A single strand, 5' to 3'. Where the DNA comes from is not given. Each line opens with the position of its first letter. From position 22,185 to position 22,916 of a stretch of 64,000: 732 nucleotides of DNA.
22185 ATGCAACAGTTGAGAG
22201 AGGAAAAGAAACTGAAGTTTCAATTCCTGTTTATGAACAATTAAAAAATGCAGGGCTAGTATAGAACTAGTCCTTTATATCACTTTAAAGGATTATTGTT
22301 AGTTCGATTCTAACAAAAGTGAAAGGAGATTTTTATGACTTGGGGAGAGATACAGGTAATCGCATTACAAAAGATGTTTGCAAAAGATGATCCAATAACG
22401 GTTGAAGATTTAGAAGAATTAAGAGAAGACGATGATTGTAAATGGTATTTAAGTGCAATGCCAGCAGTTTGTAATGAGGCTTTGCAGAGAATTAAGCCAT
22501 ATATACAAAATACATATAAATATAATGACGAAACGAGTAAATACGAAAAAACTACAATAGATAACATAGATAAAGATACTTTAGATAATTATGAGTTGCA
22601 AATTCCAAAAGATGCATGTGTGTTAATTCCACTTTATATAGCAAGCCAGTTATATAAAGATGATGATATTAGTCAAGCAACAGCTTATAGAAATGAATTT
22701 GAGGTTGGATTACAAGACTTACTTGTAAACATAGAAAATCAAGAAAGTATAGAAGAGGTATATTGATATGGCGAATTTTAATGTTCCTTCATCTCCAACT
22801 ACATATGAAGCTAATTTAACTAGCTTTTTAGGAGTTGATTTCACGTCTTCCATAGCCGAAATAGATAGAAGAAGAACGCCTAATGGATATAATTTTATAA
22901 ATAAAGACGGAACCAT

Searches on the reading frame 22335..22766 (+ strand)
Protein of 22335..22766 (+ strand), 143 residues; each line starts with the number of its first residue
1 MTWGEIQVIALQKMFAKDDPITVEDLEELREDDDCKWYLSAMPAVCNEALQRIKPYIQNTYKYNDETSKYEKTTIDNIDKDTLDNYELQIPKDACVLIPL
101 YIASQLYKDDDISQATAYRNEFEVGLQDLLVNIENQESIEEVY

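Call 9: search_protein_families(library=phrogs, proteins=[window:22335-22766:+], max_evalue=0.001)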
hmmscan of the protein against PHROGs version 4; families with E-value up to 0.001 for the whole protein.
window:22335-22766:+ (143 aa): 1 family
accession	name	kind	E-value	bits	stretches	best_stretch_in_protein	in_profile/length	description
phrog_13046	-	unknown function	1.6e-07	32.2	1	77-141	123-188/193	-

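Call 68: search_protein_families(library=pfam, proteins=[window:22335-22766:+], max_evalue=0.01)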
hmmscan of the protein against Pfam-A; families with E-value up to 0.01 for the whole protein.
window:22335-22766:+ (143 aa): 0 families
